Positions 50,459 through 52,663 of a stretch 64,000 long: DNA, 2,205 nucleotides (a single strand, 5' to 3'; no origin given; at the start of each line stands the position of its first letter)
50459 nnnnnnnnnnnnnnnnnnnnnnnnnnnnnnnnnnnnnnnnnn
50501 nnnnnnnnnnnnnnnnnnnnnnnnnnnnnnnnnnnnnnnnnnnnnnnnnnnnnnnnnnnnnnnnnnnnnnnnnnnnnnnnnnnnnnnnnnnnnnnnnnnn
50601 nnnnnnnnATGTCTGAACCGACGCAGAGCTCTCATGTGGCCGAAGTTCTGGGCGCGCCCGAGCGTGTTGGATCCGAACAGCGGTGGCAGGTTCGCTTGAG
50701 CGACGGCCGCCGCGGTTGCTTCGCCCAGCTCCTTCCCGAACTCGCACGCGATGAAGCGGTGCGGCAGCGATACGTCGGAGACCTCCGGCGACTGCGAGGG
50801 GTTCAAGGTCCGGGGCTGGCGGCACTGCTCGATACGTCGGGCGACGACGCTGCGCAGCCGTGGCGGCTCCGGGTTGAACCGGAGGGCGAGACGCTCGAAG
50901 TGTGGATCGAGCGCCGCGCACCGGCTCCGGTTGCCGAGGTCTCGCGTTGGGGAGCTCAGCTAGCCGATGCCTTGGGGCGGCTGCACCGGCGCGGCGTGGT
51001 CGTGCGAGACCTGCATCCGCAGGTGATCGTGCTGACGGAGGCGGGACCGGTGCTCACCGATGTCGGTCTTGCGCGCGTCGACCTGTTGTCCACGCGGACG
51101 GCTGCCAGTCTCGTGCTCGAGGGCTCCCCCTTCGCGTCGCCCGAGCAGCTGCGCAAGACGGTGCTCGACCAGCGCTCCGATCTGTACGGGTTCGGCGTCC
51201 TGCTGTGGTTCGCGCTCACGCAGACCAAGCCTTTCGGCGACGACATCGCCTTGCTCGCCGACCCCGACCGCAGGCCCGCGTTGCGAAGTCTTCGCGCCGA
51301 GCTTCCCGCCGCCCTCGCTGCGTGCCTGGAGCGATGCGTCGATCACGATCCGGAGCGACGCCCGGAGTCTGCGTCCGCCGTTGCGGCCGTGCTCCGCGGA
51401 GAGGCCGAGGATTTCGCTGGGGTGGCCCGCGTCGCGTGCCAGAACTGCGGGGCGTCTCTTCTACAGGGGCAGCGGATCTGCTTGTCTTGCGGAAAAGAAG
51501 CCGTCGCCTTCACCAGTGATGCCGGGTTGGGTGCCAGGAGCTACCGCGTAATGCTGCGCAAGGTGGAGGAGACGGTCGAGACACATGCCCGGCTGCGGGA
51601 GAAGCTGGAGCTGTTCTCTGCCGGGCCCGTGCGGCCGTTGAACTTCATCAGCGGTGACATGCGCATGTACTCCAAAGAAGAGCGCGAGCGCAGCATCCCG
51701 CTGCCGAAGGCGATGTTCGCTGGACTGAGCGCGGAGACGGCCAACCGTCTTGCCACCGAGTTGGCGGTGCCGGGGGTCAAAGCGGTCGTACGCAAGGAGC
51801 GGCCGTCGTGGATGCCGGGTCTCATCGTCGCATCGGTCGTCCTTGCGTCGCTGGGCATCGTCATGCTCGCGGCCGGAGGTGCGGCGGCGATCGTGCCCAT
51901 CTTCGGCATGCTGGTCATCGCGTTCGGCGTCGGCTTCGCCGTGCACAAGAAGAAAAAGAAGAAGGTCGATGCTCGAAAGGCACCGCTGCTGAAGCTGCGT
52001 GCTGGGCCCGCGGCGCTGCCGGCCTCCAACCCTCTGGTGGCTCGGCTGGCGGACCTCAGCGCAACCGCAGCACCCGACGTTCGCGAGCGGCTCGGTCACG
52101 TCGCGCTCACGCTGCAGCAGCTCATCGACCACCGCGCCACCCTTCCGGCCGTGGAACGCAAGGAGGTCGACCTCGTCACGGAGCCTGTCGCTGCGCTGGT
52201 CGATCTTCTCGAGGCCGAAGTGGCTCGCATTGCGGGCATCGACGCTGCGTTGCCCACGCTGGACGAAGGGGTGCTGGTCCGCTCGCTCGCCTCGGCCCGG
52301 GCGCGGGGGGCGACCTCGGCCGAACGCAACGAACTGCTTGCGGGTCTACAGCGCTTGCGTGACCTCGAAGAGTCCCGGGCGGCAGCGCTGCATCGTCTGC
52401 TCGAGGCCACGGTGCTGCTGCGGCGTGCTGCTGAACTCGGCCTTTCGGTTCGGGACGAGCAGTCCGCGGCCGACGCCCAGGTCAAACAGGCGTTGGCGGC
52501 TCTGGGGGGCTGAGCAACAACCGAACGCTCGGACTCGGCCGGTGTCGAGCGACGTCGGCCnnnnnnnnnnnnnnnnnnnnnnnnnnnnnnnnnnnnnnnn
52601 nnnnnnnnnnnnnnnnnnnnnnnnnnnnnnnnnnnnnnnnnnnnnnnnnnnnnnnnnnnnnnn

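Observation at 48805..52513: Translationally coupled kinase / pseudokinase pair with identical architecture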

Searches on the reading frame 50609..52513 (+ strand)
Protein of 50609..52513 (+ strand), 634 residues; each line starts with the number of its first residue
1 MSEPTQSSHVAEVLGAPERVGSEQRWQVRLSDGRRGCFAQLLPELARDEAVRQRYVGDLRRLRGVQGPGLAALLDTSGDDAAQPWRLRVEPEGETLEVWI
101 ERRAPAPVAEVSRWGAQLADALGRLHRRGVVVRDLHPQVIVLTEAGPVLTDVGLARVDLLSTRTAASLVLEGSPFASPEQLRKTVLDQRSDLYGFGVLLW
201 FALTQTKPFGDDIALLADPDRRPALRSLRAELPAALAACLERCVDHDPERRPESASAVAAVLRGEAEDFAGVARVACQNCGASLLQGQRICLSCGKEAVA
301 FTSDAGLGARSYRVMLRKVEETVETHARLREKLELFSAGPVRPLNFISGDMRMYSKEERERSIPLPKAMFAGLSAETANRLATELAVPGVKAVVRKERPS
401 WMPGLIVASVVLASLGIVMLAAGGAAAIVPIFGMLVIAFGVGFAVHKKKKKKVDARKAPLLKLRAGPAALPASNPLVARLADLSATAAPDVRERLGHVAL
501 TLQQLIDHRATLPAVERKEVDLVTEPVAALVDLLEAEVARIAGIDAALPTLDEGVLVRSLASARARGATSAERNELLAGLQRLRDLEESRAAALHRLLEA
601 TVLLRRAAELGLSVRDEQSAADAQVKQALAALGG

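Call 5: search_protein_families(library=pfam, proteins=[window:50609-52513:+], max_evalue=0.1)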
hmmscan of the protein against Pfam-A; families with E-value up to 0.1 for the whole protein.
window:50609-52513:+ (634 aa): 5 families
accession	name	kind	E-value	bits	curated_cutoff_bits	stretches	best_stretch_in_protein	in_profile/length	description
PF00069.31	Pkinase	-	2.7e-13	50.4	31.7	1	92-258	81-258/263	Protein kinase domain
PF07714.23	PK_Tyr_Ser-Thr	-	4.2e-11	43.1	23.1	1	102-255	95-252/258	Protein tyrosine and serine/threonine kinase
PF13240.11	Zn_Ribbon_1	-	0.00082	19.5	25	1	277-297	2-22/23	zinc-ribbon domain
PF13248.11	Zn_ribbon_3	-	0.0084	16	27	1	275-296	3-24/26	zinc-ribbon domain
PF12773.13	DZR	-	0.056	14.1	27.3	1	277-295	1-19/45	Double zinc ribbon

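Call 7: search_protein_families(library=ncbifam, proteins=[window:50609-52513:+], max_evalue=0.1)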
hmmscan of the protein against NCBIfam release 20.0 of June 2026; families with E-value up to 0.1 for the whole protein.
window:50609-52513:+ (634 aa): 11 families
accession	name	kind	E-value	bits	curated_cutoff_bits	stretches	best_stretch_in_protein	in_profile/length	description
NF033483.0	PknB_PASTA_kin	equivalog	7.2e-26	91.3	450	1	42-262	41-265/563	Stk1 family PASTA domain-containing Ser/Thr kinase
NF047741.1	antiphage_MADS6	equivalog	3.8e-19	68.6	460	1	91-265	279-460/612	methylation-associated defense system protein kinase MAD6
NF038150.1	lanthi_synth_IV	equivalog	1.8e-18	66.3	650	1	92-268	276-459/851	class IV lanthionine synthetase LanL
NF053615.1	SerThrKinAfsKStmc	equivalog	2e-18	66.4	1300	1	13-286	17-292/809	protein serine/threonine kinase AfsK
NF052427.1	StpK7MSMEG_1200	equivalog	5.6e-13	48.2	900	1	42-266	41-269/601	serine/threonine protein kinase StpK7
TIGR03903.1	TOMM_kin_cyc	equivalog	6.4e-12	44.2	705.75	1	92-263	62-245/1267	TOMM system kinase/cyclase fusion protein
NF038151.1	lanthi_synth_III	equivalog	0.00023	19.7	575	1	110-257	337-476/833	class III lanthionine synthetase LanKC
NF033442.0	BREX_PglW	equivalog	0.00024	19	990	2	94-157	594-662/1391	BREX system serine/threonine kinase PglW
NF009651.0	PRK13184.1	equivalog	0.0043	15.1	839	1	125-258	129-283/932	serine/threonine-protein kinase PknD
TIGR03724.2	arch_bud32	equivalog_domain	0.006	16.1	125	1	115-168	91-144/193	KEOPS complex kinase/ATPase Bud32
NF058603.1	SCO2097_fam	equivalog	0.099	13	110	0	404-458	40-96/129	SCO2097 family morphological protein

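Call 8: search_protein_families(library=padloc, proteins=[window:50609-52513:+], max_evalue=0.1)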
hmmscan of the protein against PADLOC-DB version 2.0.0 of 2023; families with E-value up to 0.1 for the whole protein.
window:50609-52513:+ (634 aa): 32 families (the best 25 are shown)
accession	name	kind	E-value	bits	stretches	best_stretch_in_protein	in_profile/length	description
PDLC04042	PD-T4-6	-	8.9e-33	112.2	1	40-264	41-271/292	-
PDLC04053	PD-T4-6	-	1.3e-29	101.7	1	41-266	42-272/311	-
PDLC04054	PD-T4-6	-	1.5e-27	94.9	1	41-264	43-276/347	-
PDLC04061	PD-T4-6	-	3.6e-26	90.8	1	41-268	49-286/510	-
PDLC04043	PD-T4-6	-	1.7e-24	84.7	1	42-267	49-279/452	-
PDLC04041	PD-T4-6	-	5.3e-23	80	1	31-278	51-305/443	-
PDLC04047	PD-T4-6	-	1.7e-22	77.9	1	41-259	44-266/327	-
PDLC03920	MkoA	-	2e-21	74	1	36-268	34-280/1112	-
PDLC04057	PD-T4-6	-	2.4e-21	74.2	1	43-260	43-265/443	-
PDLC01088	C3a189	-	3.9e-21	73.3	1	92-297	80-291/840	kinase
PDLC04138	mad6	-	1.1e-20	72.1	1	92-258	135-307/659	mads_6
PDLC04064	PD-T4-6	-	5.3e-20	69.7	1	93-269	104-280/369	-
PDLC04039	PD-T4-6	-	2.2e-19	67.8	1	44-263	50-273/458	-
PDLC04060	PD-T4-6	-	3.1e-19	67.2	1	45-264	45-268/486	-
PDLC04052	PD-T4-6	-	6.6e-19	66.5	1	34-260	35-271/496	-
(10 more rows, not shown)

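Call 9: search_solved_structures(query=window:50609-52510:+, max_evalue=0.01, show_alignments=2)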
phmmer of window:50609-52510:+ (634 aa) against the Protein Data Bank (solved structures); distinct sequences matched with E-value up to 0.01: 748 (the best 60 are shown).
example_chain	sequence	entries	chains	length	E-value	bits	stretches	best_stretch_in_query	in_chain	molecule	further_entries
3f69_A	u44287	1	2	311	3.5e-15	58.7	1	27-261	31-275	Serine/threonine-protein kinase pknB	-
3ori_A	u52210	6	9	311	4.4e-15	58.4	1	27-261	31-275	Serine/threonine protein kinase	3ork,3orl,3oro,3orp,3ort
3f61_A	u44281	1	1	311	7.9e-15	57.5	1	27-261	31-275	Serine/threonine-protein kinase pknB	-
6i2p_A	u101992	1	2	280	1.1e-14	57.1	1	32-260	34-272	Serine/threonine-protein kinase PknB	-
1mru_A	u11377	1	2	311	1.5e-14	56.6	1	39-261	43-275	Probable serine/threonine-protein kinase pknB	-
5u94_A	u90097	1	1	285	1.6e-14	56.6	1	39-260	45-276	Serine/threonine-protein kinase PknB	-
6b2p_A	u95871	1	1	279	1.7e-14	56.4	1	40-260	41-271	Serine/threonine-protein kinase PknB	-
1o6y_A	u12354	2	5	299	1.9e-14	56.3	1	39-260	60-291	SERINE/THREONINE-PROTEIN KINASE PKNB | Probable serine/threonine-protein kinase pknB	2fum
3orm_A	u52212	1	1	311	1.7e-13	53.2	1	39-261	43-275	Serine/threonine protein kinase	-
9ruk_A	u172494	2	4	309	2.4e-13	52.7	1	44-231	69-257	Serine/threonine-protein kinase StkP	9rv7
9ru3_A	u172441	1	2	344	3.2e-13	52.3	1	44-231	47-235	Serine/threonine-protein kinase StkP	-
9ruj_A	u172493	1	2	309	1.6e-12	50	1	44-231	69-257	Serine/threonine-protein kinase StkP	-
9ymt_A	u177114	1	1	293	3.4e-12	48.8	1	43-253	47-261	Serine/Threonine Kinase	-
4eqm_A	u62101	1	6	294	3.5e-12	48.8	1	43-253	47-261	Protein kinase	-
6npy_B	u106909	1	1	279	8.8e-12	47.5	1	106-255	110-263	Interferon-induced, double-stranded RNA-activated protein kinase,Serine/threonine-protein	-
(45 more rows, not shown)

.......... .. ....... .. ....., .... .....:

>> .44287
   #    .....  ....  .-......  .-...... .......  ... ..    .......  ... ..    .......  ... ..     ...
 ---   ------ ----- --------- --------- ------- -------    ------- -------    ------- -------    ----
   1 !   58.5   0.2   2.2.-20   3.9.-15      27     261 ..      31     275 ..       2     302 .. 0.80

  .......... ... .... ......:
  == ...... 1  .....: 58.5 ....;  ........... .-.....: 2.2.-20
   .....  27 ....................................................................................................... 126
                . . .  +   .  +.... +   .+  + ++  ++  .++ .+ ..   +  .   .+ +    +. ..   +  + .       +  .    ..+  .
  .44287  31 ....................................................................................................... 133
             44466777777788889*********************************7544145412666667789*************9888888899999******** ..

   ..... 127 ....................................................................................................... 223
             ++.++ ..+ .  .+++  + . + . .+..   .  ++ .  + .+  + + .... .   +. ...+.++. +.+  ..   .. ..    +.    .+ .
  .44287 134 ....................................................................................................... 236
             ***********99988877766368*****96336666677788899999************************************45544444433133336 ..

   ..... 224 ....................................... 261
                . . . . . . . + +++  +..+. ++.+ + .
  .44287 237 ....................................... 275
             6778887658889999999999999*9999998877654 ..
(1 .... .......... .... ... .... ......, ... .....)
